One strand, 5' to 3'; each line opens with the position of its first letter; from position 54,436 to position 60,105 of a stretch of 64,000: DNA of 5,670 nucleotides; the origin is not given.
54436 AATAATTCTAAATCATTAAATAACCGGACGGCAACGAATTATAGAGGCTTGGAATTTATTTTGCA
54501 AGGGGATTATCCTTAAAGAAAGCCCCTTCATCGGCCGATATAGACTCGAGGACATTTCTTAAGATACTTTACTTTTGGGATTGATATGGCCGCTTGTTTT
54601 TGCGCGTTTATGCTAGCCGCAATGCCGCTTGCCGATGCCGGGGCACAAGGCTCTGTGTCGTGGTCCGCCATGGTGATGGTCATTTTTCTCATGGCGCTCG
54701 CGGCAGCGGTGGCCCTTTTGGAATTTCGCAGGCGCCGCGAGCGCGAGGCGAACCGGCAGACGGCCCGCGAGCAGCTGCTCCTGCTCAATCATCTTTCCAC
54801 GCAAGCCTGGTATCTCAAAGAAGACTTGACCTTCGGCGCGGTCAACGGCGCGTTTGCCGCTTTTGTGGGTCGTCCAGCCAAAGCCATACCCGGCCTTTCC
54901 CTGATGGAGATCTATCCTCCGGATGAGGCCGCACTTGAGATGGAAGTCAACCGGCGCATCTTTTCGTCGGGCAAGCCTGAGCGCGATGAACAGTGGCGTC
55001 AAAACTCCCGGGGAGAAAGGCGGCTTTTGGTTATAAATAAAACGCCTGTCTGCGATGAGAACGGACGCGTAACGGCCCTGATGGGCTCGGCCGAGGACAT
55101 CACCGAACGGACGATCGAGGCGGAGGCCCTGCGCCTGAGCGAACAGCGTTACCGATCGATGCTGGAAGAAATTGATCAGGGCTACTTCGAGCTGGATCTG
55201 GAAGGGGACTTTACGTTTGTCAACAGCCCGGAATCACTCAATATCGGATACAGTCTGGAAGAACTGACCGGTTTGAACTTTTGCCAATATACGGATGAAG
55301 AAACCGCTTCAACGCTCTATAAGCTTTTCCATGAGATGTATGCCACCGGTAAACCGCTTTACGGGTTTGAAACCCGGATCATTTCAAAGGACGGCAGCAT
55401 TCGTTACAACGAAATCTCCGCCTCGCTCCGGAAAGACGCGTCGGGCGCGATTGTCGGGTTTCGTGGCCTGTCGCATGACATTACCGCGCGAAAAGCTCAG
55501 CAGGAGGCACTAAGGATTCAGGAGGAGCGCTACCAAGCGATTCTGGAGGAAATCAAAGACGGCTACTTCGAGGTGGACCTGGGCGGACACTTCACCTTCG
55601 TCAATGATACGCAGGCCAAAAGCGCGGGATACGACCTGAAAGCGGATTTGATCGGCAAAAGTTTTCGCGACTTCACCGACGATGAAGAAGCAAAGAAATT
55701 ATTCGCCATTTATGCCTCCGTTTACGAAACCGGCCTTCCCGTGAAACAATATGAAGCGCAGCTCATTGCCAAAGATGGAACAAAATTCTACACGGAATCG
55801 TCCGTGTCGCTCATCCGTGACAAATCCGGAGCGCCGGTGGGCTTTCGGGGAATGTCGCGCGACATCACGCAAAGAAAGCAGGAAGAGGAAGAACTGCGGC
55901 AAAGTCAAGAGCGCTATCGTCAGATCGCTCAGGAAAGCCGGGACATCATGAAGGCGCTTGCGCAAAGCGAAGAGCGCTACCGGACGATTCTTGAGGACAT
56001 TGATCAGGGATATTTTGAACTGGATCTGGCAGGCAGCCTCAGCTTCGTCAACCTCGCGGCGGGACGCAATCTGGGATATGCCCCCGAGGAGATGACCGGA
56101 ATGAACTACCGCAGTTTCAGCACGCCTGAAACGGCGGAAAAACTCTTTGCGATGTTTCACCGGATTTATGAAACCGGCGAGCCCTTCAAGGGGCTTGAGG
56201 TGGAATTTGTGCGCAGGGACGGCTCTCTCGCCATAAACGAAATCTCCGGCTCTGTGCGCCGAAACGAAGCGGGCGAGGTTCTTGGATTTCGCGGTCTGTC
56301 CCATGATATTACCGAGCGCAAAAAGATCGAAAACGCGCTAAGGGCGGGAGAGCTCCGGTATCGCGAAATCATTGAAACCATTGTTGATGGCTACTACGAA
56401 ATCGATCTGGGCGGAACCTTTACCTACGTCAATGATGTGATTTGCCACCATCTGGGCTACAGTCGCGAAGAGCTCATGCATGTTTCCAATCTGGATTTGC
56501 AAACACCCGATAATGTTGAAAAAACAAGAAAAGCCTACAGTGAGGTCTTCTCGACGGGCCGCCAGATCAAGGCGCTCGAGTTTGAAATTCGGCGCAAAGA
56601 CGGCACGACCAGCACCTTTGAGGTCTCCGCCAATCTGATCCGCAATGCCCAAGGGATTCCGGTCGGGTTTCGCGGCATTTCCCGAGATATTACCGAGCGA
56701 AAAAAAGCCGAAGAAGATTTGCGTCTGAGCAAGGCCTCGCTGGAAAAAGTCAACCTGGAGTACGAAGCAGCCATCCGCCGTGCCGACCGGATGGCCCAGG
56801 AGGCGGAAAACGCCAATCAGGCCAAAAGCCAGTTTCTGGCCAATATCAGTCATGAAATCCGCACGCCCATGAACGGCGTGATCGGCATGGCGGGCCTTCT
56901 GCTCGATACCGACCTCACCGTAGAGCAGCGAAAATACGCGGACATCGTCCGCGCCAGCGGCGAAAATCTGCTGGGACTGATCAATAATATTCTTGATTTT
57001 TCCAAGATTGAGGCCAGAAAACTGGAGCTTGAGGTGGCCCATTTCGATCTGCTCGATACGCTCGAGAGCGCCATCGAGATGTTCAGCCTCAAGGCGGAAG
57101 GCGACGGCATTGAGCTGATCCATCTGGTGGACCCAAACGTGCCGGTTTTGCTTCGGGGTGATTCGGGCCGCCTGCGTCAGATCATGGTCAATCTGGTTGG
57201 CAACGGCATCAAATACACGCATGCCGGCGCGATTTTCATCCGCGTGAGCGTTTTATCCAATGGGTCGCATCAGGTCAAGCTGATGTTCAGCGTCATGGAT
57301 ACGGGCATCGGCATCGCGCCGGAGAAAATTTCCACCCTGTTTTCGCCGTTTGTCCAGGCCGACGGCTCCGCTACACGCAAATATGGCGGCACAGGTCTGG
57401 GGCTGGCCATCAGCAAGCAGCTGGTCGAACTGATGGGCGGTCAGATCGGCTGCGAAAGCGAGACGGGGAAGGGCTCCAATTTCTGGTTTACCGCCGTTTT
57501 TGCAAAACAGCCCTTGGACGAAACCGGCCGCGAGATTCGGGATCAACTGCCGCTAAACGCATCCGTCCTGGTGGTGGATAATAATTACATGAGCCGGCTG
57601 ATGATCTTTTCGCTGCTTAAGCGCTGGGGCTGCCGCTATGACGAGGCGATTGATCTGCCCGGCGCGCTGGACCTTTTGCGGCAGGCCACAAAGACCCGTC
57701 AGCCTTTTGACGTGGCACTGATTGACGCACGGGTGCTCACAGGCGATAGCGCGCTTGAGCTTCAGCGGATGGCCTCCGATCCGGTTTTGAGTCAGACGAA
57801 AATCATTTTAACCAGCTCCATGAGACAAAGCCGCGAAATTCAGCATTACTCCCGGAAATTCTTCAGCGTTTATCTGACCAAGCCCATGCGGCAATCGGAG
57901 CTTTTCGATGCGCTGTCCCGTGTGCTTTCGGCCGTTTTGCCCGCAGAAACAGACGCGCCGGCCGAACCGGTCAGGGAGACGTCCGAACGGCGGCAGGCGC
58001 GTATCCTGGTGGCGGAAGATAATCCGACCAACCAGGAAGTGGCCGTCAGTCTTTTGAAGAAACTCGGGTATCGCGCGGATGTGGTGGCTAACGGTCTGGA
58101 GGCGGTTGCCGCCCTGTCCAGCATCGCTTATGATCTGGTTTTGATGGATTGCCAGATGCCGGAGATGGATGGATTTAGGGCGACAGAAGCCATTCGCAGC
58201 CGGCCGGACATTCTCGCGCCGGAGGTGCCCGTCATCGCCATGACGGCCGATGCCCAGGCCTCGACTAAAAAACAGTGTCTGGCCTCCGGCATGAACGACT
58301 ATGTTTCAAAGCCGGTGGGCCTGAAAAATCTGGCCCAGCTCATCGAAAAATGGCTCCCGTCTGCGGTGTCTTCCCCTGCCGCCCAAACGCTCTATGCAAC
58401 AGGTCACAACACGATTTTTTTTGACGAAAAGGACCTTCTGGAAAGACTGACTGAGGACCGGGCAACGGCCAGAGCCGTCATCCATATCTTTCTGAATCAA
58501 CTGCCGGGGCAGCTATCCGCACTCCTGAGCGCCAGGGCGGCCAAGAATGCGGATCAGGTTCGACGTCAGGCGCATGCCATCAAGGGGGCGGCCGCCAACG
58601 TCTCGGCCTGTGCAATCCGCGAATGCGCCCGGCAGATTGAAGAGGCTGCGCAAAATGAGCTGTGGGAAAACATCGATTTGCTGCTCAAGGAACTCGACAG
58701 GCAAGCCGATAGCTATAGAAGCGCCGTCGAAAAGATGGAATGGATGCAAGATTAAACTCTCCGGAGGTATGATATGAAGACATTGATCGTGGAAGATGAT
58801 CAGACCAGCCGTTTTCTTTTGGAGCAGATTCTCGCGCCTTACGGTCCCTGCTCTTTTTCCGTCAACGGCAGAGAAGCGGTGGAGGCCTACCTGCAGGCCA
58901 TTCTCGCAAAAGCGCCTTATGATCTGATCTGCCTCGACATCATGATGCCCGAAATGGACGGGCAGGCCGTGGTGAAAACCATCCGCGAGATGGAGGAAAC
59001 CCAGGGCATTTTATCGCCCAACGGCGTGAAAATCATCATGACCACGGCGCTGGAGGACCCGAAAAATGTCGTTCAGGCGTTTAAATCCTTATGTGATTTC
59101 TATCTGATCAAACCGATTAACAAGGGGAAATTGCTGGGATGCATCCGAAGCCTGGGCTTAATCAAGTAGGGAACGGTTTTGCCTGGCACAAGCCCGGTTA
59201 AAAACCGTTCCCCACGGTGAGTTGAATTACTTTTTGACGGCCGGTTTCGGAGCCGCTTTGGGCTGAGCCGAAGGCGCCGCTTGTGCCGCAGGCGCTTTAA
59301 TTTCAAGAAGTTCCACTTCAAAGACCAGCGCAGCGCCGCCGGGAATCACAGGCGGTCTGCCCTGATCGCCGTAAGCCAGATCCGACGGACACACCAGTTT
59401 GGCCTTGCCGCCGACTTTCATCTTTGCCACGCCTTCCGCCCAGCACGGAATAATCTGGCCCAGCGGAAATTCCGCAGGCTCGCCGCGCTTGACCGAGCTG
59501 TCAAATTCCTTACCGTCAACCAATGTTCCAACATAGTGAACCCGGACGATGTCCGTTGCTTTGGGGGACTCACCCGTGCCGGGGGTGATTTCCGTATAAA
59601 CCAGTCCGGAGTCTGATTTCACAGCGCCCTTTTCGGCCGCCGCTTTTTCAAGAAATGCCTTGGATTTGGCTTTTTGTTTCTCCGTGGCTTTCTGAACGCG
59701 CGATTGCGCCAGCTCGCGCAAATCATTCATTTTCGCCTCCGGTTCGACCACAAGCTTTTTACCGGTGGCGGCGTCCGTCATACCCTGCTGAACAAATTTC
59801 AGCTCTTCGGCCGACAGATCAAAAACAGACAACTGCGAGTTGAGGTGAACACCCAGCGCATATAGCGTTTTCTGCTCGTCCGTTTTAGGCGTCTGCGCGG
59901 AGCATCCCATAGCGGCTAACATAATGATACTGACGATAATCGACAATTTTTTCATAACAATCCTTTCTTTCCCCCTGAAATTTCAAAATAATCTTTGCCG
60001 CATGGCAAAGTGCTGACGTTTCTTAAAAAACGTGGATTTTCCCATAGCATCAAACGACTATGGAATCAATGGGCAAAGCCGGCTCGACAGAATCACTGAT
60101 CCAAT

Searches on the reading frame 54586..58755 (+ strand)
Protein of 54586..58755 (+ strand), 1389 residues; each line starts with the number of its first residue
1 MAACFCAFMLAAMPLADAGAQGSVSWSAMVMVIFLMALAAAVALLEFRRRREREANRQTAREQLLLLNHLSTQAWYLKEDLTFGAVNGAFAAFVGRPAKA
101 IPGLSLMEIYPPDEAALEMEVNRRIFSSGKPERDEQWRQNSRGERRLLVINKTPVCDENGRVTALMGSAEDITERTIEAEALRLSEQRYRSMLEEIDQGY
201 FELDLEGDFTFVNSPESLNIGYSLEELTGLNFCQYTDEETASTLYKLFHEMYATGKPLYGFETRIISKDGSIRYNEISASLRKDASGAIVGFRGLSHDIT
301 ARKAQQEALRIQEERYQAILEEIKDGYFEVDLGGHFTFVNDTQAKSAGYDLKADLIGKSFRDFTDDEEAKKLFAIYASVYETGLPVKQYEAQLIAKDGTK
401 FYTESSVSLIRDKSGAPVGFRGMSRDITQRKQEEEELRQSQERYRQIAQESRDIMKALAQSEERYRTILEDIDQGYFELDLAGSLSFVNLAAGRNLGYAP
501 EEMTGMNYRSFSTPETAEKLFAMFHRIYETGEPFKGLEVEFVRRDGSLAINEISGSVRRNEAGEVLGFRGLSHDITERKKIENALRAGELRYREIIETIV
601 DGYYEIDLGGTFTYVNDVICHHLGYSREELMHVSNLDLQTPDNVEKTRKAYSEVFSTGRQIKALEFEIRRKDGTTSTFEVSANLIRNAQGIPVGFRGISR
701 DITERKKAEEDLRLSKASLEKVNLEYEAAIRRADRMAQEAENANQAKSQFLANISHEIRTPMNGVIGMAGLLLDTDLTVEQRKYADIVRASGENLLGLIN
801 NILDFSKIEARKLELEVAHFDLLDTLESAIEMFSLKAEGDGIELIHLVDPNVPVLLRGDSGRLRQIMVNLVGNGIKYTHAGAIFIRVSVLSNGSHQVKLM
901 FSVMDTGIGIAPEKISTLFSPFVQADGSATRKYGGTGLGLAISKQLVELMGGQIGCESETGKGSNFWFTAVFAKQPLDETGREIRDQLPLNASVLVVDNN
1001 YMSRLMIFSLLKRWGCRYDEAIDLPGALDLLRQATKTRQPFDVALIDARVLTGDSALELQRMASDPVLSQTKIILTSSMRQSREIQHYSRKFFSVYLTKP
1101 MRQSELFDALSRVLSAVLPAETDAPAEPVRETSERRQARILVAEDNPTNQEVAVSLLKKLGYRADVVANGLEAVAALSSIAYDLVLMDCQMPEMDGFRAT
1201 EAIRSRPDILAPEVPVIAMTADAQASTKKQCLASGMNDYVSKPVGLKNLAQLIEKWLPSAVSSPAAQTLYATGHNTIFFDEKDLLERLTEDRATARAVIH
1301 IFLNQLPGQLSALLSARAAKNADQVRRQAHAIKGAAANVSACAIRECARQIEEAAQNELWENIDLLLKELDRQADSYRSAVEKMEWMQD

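Call 40: search_protein_families(library=pfam, proteins=[window:54586-58755:+], max_evalue=0.00001)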
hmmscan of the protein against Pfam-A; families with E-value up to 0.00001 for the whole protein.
window:54586-58755:+ (1389 aa): 10 families
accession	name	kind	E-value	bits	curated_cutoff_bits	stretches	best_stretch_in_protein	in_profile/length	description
PF00989.32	PAS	-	3e-66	220.9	22.6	4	591-702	2-113/113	PAS fold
PF13426.13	PAS_9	-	4.6e-58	194.3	27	4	325-429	2-103/103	PAS domain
PF08448.16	PAS_4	-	1.9e-53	179.8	23.1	4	75-175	9-108/110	PAS fold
PF08447.18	PAS_3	-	3.7e-42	142.9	25.6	3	613-698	2-88/89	PAS fold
PF00072.30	Response_reg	-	4.9e-36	123.7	30.2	2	1140-1253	1-110/111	Response regulator receiver domain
PF02518.31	HATPase_c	-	9.1e-29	100.6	26.4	1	858-969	1-106/111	Histidine kinase-, DNA gyrase B-, and HSP90-like ATPase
PF13188.13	PAS_8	-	1.2e-21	76.3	21.8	0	591-638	2-49/65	PAS domain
PF00512.31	HisKA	-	4.3e-21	75.2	26.9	1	746-810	1-65/66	His Kinase A (phospho-acceptor) domain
PF01627.28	Hpt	-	7e-11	42.7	24.6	1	1299-1372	3-80/84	Hpt domain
PF14598.12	PAS_11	-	3.8e-06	27.3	25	0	607-674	9-75/109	PAS domain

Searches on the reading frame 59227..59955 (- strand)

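Call 40: search_protein_families(library=pfam, proteins=[window:59227-59955:-], max_evalue=0.00001)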
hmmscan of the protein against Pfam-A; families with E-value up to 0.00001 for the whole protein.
window:59227-59955:- (242 aa): 2 families
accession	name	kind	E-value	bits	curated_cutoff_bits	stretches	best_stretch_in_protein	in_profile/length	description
PF00254.34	FKBP_C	-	1.9e-31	108.7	21.1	1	129-217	3-94/94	FKBP-type peptidyl-prolyl cis-trans isomerase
PF01346.23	FKBP_N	-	3e-11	44.5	22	1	27-120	1-95/97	Domain amino terminal to FKBP-type peptidyl-prolyl isomerase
